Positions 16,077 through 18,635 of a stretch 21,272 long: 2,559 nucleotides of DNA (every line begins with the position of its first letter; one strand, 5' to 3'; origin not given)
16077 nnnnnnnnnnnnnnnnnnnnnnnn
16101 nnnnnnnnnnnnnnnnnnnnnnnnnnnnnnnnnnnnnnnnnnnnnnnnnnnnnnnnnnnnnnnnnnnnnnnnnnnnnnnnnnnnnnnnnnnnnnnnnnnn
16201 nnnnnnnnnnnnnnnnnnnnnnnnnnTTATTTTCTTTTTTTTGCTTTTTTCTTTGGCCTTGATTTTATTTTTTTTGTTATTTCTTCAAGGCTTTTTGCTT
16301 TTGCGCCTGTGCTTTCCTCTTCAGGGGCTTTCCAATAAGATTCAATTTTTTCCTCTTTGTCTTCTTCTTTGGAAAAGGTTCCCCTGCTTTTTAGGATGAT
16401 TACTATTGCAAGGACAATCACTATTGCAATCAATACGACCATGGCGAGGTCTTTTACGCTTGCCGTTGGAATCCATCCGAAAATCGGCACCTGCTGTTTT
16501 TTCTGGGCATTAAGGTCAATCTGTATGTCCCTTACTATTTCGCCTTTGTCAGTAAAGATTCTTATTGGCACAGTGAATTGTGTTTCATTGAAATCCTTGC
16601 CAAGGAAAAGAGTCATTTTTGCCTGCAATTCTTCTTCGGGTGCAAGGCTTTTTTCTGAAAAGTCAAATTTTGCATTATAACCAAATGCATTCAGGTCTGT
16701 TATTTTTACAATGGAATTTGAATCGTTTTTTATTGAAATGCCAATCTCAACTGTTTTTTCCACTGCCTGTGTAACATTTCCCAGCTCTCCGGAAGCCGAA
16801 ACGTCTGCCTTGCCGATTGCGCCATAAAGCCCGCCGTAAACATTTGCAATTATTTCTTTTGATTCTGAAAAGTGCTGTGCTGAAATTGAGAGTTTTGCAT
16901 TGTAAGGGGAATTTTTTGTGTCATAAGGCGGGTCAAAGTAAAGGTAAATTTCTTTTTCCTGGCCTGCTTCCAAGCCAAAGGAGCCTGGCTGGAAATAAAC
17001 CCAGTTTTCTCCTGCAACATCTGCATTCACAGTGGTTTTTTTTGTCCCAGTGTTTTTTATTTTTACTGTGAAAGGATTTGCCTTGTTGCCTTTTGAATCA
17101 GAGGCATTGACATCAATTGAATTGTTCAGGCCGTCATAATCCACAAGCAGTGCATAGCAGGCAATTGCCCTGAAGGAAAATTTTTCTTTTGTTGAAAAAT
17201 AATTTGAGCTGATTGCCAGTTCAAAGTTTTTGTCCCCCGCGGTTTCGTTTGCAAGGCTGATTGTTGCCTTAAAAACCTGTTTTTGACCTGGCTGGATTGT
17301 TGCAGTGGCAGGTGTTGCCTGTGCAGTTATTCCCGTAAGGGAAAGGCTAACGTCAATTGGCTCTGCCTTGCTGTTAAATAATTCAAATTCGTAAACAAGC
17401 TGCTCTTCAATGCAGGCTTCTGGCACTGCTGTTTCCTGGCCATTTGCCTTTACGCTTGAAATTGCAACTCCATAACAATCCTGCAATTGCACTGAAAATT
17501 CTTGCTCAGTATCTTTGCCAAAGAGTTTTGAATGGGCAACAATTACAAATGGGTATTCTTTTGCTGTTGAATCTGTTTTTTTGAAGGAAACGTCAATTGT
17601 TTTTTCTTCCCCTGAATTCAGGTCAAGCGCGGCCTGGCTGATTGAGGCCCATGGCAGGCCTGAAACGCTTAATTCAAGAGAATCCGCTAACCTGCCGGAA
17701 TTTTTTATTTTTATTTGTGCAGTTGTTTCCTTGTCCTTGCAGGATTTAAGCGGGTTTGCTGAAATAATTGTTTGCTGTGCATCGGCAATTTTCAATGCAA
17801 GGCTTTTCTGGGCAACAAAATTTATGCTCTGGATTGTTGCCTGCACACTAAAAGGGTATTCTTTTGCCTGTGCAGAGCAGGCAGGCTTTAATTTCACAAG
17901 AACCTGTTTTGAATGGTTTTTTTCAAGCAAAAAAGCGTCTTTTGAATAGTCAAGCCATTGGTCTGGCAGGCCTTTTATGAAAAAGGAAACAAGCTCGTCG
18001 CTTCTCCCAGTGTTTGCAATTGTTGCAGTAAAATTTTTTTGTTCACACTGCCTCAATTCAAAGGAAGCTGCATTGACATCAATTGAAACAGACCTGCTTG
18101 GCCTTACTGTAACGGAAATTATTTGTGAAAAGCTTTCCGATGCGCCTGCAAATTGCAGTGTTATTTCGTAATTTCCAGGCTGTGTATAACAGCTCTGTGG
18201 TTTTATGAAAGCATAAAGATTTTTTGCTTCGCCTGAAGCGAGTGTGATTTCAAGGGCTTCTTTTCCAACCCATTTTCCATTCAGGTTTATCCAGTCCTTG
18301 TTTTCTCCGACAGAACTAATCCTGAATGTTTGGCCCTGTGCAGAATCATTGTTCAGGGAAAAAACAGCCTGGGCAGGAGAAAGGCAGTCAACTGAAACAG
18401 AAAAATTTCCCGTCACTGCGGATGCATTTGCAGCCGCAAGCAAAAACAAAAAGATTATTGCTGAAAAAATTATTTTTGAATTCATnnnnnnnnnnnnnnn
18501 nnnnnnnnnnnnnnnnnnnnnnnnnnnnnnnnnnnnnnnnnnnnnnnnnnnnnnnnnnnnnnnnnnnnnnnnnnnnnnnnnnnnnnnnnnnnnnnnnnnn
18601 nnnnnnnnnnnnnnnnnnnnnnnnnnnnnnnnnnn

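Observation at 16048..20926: Translationally coupled operon of three signal-peptide / C-terminal-anchor multi-repeat surface proteins: candidate cell-contact apparatus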

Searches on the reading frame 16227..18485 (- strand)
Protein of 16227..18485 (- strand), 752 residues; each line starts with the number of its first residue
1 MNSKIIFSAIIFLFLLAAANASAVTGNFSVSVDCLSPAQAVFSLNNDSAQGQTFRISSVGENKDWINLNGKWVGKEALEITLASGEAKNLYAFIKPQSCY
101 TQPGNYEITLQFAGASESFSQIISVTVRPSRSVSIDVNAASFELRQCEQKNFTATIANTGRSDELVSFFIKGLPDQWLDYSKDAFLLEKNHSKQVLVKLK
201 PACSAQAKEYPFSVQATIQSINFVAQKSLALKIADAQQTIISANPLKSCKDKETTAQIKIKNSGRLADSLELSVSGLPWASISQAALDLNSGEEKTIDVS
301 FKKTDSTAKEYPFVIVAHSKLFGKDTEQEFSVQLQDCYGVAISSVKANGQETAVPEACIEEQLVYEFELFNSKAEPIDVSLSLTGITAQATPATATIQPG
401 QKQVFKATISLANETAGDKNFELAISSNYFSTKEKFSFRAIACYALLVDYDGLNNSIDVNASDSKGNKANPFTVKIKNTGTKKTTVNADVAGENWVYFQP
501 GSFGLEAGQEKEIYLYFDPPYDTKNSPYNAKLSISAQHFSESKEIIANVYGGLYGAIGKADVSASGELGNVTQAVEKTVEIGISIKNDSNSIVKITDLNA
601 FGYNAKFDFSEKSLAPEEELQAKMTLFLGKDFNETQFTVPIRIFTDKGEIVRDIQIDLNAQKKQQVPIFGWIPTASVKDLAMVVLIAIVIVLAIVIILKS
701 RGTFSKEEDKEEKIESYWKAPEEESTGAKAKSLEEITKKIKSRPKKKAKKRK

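Call 5: search_protein_families(library=pfam, proteins=[window:16227-18485:-], max_evalue=1)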
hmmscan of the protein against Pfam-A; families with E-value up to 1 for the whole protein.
window:16227-18485:- (752 aa): 14 families
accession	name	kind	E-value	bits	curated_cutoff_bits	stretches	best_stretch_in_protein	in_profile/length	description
PF11614.14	FixG_C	-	7.3e-15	55.6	25.6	2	364-434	34-112/119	IG-like fold at C-terminal of FixG, putative oxidoreductase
PF22067.2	Cep192_D3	-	6.5e-08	33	27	2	246-309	11-75/99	Cep192 domain 3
PF22073.2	Cep192_D4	-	1.5e-06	28.8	35.5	1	473-545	25-104/112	Cep192 domain 4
PF25275.1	Golvesin_C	-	0.00011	22.7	31.6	1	437-515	38-113/132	Golvesin C-terminal domain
PF07705.17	CARDB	-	0.00012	22.7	22.7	0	458-484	9-35/101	CARDB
PF22076.2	Cep192_D6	-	0.0011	19.6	35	0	166-219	36-88/101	Cep192 domain 6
PF03330.24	DPBB_1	-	0.0012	19.5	28.8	1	560-613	12-67/83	Lytic transglycolase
PF07610.17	DUF1573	-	0.0012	19.3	26.1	0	568-645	10-83/98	Protein of unknown function (DUF1573)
PF06280.18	fn3_5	-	0.0085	17.2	27.6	0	374-414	43-83/112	Fn3-like domain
PF17766.7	fn3_6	-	0.011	16.4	26.4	0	124-166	36-79/99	Fibronectin type-III domain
PF18981.6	InlK_D3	-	0.017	15.6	25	0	457-476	54-73/75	Internalin K domain (D3/D4)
PF24053.1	DUF7356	-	0.025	15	27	0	445-497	38-89/105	Domain of unknown function (DUF7356)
PF19325.4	RNF152_C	-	0.082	13.7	27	1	653-706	76-128/136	E3 ubiquitin-protein ligase RNF152 C-terminus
PF25630.1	Phycodna_minor_capsid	-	0.096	13.4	27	1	680-731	6-58/96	Phycodnaviridae minor capsid protein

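Call 6: search_protein_families(library=ncbifam, proteins=[window:16227-18485:-], max_evalue=1)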
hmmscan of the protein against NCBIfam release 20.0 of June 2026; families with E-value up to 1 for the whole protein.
window:16227-18485:- (752 aa): 2 families
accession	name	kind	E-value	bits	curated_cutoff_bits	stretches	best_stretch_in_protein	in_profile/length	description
TIGR02745.1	ccoG_rdxA_fixG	equivalog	1.6e-05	24.1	316.7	1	464-546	342-425/435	cytochrome c oxidase accessory protein CcoG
NF041740.1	choice_anch_T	equivalog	2.9e-05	23.3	70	2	373-480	65-173/259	choice-of-anchor T family protein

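Call 13: find_homologous_proteins(query=window:16227-18485:-, max_evalue=0.001)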
Query window:16227-18485:- (752 aa): 18 proteins with E <= 0.001 among 8000 candidates.
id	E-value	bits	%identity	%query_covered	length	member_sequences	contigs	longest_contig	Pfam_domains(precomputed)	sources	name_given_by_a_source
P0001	0.0e+0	1636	100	100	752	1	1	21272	PF22073.3,PF11614.15,PF22067.3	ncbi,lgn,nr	ncbi:MAG: hypothetical protein PHD95_04310 [Candidatus ainarchaeum sp.]|nr:hypothetical protein [Can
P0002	0.0e+0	1229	74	98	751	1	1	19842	PF22073.3,PF11614.15,PF22067.3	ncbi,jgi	jgi:uncharacterized membrane protein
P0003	0.0e+0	1222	74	99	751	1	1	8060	PF22073.3,PF11614.15,PF17766.8,PF22067.3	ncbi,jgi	jgi:uncharacterized membrane protein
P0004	0.0e+0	1080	66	100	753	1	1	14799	PF22073.3,PF11614.15,PF19190.7,PF00635.33,PF22067.3,PF22544.3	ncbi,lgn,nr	ncbi:MAG: hypothetical protein PHH08_01160 [Candidatus ainarchaeum sp.]|nr:hypothetical protein [Can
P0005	1.2e-259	882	55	100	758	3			PF22073.3,PF11614.15,PF22076.3,PF22067.3,PF10633.16,PF22544.3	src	-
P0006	6.6e-250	849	51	100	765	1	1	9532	PF22073.3,PF11614.15,PF06280.19,PF07610.18,PF22067.3,PF10633.16,PF22544.3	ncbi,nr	ncbi:MAG: hypothetical protein JW772_01805 [Candidatus Diapherotrites archaeon]|nr:hypothetical prot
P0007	1.6e-175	604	41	93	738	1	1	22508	PF11614.15,PF06280.19,PF22067.3,PF22544.3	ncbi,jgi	-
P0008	1.7e-173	597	63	58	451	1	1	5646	PF11614.15,PF06280.19,PF00635.33,PF24542.2,PF22067.3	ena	-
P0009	9.1e-160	551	39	87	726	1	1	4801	PF11614.15,PF22067.3,PF22544.3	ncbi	-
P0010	2.6e-148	514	36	91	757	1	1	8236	PF11614.15,PF22067.3,PF22544.3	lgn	-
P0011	2.0e-80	289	30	72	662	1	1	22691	PF11614.15,PF22067.3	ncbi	ncbi:MAG: hypothetical protein V1672_03090 [Candidatus Diapherotrites archaeon]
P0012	4.7e-71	258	28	87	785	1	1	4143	PF22067.3,PF22544.3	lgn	-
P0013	4.1e-19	87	22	68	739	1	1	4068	PF11614.15,PF10633.16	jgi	jgi:uncharacterized membrane protein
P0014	6.7e-19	86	23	53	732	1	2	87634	PF22544.3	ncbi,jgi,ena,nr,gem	ncbi:MAG TPA: hypothetical protein ENG42_03175 [Candidatus Aenigmarchaeota archaeon]|nr:MAG: hypothe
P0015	5.1e-17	80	21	57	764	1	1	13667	PF11614.15,PF24053.2,PF23619.2,PF24156.3,PF10633.16,PF26187.1,PF22544.3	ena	-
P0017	6.6e-16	76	20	62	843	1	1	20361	PF11614.15,PF22067.3,PF19912.5,PF22544.3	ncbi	-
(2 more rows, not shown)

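Call 15: find_encoding_contigs(protein=P0002, flank=8000, max_places=2)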
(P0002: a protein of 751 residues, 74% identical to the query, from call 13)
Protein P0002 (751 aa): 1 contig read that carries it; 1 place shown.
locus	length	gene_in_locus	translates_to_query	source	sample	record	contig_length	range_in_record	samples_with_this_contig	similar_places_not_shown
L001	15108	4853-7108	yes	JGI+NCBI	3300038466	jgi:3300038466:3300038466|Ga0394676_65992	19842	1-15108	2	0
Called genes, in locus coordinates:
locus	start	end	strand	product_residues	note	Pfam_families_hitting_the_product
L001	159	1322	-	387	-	PF00438:S-AdoMet_synt_N, PF02772:S-AdoMet_synt_M, PF02773:S-AdoMet_synt_C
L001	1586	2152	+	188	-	PF13560:HTH_31, PF01381:HTH_3, PF00571:CBS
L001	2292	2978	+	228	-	-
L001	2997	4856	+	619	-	-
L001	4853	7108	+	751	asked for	PF11614:FixG_C (faint), PF22073:Cep192_D4 (faint), PF22067:Cep192_D3 (faint)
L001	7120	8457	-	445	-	-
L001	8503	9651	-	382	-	PF01637:ATPase_2 (faint), PF13173:AAA_14, PF13401:AAA_22 (faint), PF20720:nSTAND3 (faint), PF13635:DUF4143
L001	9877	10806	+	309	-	PF00890:FAD_binding_2 (faint), PF01266:DAO (faint), PF01946:Thi4 (faint), PF03486:HI0933_like (faint), PF07992:Pyr_redox_2, PF12831:FAD_oxidored (faint), PF13738:Pyr_redox_3, PF00070:Pyr_redox, +2 more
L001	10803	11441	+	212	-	PF13489:Methyltransf_23, PF13847:Methyltransf_31 (weak), PF08241:Methyltransf_11, PF08242:Methyltransf_12, PF13649:Methyltransf_25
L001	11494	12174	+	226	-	PF06745:ATPase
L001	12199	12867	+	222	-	PF07853:DUF1648, PF13630:SdpI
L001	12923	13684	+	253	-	-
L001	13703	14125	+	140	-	-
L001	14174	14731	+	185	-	-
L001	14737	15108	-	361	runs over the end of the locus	PF00579:tRNA-synt_1b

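Call 16: find_encoding_contigs(protein=P0007, flank=8000, max_places=2)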
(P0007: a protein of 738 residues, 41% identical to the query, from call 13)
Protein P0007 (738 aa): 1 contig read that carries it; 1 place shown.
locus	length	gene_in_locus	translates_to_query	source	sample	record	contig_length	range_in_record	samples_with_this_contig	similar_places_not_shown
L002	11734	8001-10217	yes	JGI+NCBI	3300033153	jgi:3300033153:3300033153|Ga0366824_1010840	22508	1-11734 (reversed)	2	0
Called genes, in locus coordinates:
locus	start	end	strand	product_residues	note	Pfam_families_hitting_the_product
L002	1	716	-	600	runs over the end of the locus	-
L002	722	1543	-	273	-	-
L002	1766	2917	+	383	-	PF01963:TraB_PrgY_gumN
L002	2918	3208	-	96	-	PF01588:tRNA_bind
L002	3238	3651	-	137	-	PF04073:tRNA_edit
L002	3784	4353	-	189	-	PF02773:S-AdoMet_synt_C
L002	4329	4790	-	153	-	PF00438:S-AdoMet_synt_N, PF02772:S-AdoMet_synt_M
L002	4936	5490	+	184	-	PF12844:HTH_19 (weak), PF13560:HTH_31, PF01381:HTH_3, PF00571:CBS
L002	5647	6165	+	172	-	-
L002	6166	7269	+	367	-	-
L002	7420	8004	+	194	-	-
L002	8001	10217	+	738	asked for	PF06280:fn3_5 (faint), PF11614:FixG_C (faint), PF22544:HYDIN_VesB_CFA65-like_Ig (faint), PF22067:Cep192_D3 (faint)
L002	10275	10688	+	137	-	-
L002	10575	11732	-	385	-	?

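Call 17: find_encoding_contigs(protein=P0011, flank=8000, max_places=2)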
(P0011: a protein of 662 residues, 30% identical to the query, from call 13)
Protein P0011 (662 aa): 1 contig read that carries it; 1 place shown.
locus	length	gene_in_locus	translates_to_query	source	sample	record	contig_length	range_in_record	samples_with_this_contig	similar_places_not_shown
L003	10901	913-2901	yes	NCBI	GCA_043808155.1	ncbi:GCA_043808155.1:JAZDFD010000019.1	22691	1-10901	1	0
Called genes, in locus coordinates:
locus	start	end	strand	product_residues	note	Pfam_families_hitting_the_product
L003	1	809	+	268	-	PF11614:FixG_C (faint), PF10633:NPCBM_assoc (faint)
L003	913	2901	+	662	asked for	PF11614:FixG_C (faint), PF22067:Cep192_D3 (weak)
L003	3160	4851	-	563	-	-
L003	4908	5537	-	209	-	-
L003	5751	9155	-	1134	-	-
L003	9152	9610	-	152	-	-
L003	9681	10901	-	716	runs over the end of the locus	-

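Call 32: search_solved_structures(query=A2, max_evalue=1)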
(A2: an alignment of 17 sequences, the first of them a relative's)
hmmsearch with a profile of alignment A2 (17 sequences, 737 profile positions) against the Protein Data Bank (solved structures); distinct sequences matched with E-value up to 1: 3.
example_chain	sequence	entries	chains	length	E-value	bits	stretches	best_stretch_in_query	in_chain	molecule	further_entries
3isy_A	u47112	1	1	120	0.0049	18.3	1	75-127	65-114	Intracellular proteinase inhibitor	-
7n6g_1J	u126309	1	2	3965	0.66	11.3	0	254-318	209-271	HYDIN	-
7n6g_1L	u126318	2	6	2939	0.86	10.9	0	456-510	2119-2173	FAP47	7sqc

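Call 42: predict_structure(alignment_id=A2)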
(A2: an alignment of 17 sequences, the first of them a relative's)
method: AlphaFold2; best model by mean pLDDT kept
length: 752 residues; sequences in the alignment: 17
mean_pLDDT: 81.6   pTM: 0.44
mean pLDDT of the five models: 81.6, 80.4, 78.1, 77.9, 77.5
residues with pLDDT >= 90: 374; 70-90: 248; 50-70: 44; < 50: 86
segments of 3 or more residues with pLDDT < 50: 1-3, 12-18, 662-680, 696-752
pLDDT, mean of each block of 10 residues (from residue 1): 51 48 87 89 90 93 94 94 93 89 90 89 91 89 93 93 91 93 89 95 90 91 87 89 93 93 91 94 92 94 92 94 90 92 90 88 93 92 90 94 94 88 92 92 90 83 84 92 93 92 93 93 86 91 89 66 73 70 81 82 84 77 83 82 84 81 37 39 57 49 30 30 30 37 35 33
secondary structure, 60 per line:
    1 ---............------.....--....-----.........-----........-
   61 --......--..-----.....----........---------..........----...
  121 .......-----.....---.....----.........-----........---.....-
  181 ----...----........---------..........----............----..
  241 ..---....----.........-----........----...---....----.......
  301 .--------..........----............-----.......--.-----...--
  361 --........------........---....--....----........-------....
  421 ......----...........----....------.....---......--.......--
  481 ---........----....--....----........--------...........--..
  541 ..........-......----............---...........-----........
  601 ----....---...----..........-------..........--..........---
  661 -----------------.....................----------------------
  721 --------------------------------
elements in order (helices of 4 or more, strands of 3 or more residues): H4-15 E22-26 E29-32 E38-46 E52-59 E66-68 E78-82 E87-94 E104-113 E118-127 E133-137 E141-145 E150-158 E164-171 E185-187 E192-199 E209-218 E223-234 E239-242 E246-249 E254-262 E268-275 E280-282 E286-289 E294-301 E310-319 E324-335 E341-347 E356-358 E363-370 E377-384 E388-391 E394-397 E402-409 E417-426 E431-441 E446-449 E456-460 H464-469 E472-478 E484-491 E496-499 E502-505 E510-517 E526-536 E539-550 H552-557 E562-573 E577-587 E593-600 E605-608 E612-614 E619-628 E636-645 E648-657 H678-698

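Call 47: fold_search(model_id=the predicted structure, library=pdb)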
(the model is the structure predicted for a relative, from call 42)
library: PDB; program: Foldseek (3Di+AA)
matches with E <= 10: 1992; with E <= 0.001: 537
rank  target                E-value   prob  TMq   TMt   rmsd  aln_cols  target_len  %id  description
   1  9ijj_C                6.4e-29  1.00  0.19  0.16  20.5       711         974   12  In situ structure of the central apparatus in mouse sperm axoneme. (released 2025-06-04)
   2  7som_D                7.0e-29  1.00  0.21  0.11  61.1       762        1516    9  Ciliary C2 central pair apparatus isolated from Chlamydomonas reinhardtii (released 2022-04-13)
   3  7sqc_O0               1.7e-28  1.00  0.29  0.21  19.3       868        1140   12  Ciliary C1 central pair apparatus isolated from Chlamydomonas reinhardtii (released 2022-04-13)
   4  9ijj_h                4.4e-28  1.00  0.21  0.13  30.7       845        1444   10  In situ structure of the central apparatus in mouse sperm axoneme. (released 2025-06-04)
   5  9ijj_O                1.5e-26  1.00  0.25  0.17  18.2       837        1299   10  In situ structure of the central apparatus in mouse sperm axoneme. (released 2025-06-04)
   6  7sqc_2B               8.9e-25  1.00  0.28  0.28  15.4       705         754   12  Ciliary C1 central pair apparatus isolated from Chlamydomonas reinhardtii (released 2022-04-13)
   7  7sqc_2A               1.5e-24  1.00  0.28  0.28  15.6       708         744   12  Ciliary C1 central pair apparatus isolated from Chlamydomonas reinhardtii (released 2022-04-13)
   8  9ijj_4I               1.6e-24  1.00  0.20  0.09  17.7       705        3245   11  In situ structure of the central apparatus in mouse sperm axoneme. (released 2025-06-04)
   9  9ijj_4G               2.3e-24  1.00  0.27  0.08  16.2       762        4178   11  In situ structure of the central apparatus in mouse sperm axoneme. (released 2025-06-04)
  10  9ijj_4H               3.1e-24  1.00  0.34  0.10  14.6       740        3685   12  In situ structure of the central apparatus in mouse sperm axoneme. (released 2025-06-04)
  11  7n6g_4C               6.0e-21  1.00  0.32  0.37  14.3       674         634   11  C1 of central pair (released 2022-05-18)
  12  9ijj_4A               2.5e-20  1.00  0.17  0.06  43.0       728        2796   10  In situ structure of the central apparatus in mouse sperm axoneme. (released 2025-06-04)
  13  7sqc_F1               1.7e-18  1.00  0.28  0.37  10.2       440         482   15  Ciliary C1 central pair apparatus isolated from Chlamydomonas reinhardtii (released 2022-04-13)
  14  9ijj_E                7.8e-18  1.00  0.21  0.29  24.1       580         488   12  In situ structure of the central apparatus in mouse sperm axoneme. (released 2025-06-04)
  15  7sqc_T1               3.1e-17  1.00  0.20  0.25  13.1       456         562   10  Ciliary C1 central pair apparatus isolated from Chlamydomonas reinhardtii (released 2022-04-13)
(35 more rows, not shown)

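Call 65: find_encoding_contigs(protein=P0014, flank=9000, max_places=1)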
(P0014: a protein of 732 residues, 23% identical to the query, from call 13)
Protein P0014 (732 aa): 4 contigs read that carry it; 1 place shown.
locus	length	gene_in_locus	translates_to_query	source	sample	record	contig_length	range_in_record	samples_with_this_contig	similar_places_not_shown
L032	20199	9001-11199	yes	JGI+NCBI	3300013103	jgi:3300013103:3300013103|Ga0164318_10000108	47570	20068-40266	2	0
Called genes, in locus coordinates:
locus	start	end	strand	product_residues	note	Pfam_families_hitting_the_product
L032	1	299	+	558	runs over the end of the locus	PF00749:tRNA-synt_1c, PF03950:tRNA-synt_1c_C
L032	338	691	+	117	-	-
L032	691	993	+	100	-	-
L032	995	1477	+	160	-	PF01583:APS_kinase (weak), PF06414:Zeta_toxin, PF08433:KTI12, PF13238:AAA_18 (weak), PF13671:AAA_33, PF13207:AAA_17 (weak)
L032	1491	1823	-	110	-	-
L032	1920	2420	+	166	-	PF00827:Ribosomal_L15e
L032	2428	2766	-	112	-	PF18898:DUF5654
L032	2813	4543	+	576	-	-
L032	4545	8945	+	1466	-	PF13895:Ig_2 (faint), PF22544:HYDIN_VesB_CFA65-like_Ig (faint), PF18911:PKD_4, PF00801:PKD, PF18911:PKD_4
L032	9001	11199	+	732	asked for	PF22544:HYDIN_VesB_CFA65-like_Ig (faint)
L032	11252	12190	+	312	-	PF00389:2-Hacid_dh, PF02826:2-Hacid_dh_C, PF01262:AlaDh_PNT_C, PF07991:KARI_N (weak), PF03446:NAD_binding_2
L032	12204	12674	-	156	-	-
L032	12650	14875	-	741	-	PF00708:Acylphosphatase, PF07503:zf-HYPF, PF01300:Sua5_yciO_yrdC, PF17788:HypF_C, PF22521:HypF_C_2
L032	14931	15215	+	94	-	PF00935:Ribosomal_L44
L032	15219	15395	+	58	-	PF01667:Ribosomal_S27e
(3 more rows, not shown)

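Call 66: find_encoding_contigs(protein=P0017, flank=9000, max_places=1)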
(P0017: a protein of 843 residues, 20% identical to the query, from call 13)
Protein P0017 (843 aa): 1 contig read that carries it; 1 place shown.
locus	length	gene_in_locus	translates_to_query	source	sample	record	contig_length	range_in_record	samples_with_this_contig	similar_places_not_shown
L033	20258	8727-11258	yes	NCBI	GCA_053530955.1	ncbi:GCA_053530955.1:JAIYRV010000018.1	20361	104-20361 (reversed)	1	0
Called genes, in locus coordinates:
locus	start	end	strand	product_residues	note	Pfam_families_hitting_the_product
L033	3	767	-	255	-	?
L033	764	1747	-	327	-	PF01869:BcrAD_BadFG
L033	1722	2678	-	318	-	PF09989:DUF2229 (faint), PF06050:HGD-D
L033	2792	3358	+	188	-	-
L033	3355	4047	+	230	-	PF11848:DUF3368 (weak)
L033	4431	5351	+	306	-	-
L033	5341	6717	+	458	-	-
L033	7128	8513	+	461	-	PF10633:NPCBM_assoc (faint), PF11614:FixG_C (faint)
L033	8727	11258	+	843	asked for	PF22544:HYDIN_VesB_CFA65-like_Ig (faint), PF11614:FixG_C (faint), PF19912:DUF6385 (faint), PF22067:Cep192_D3 (faint)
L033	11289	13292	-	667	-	-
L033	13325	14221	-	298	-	-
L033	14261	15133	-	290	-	-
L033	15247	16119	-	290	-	-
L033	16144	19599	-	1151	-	PF02463:SMC_N, PF13175:AAA_15, PF13304:AAA_21 (faint), PF13476:AAA_23, PF06470:SMC_hinge, PF02463:SMC_N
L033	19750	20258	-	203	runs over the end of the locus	?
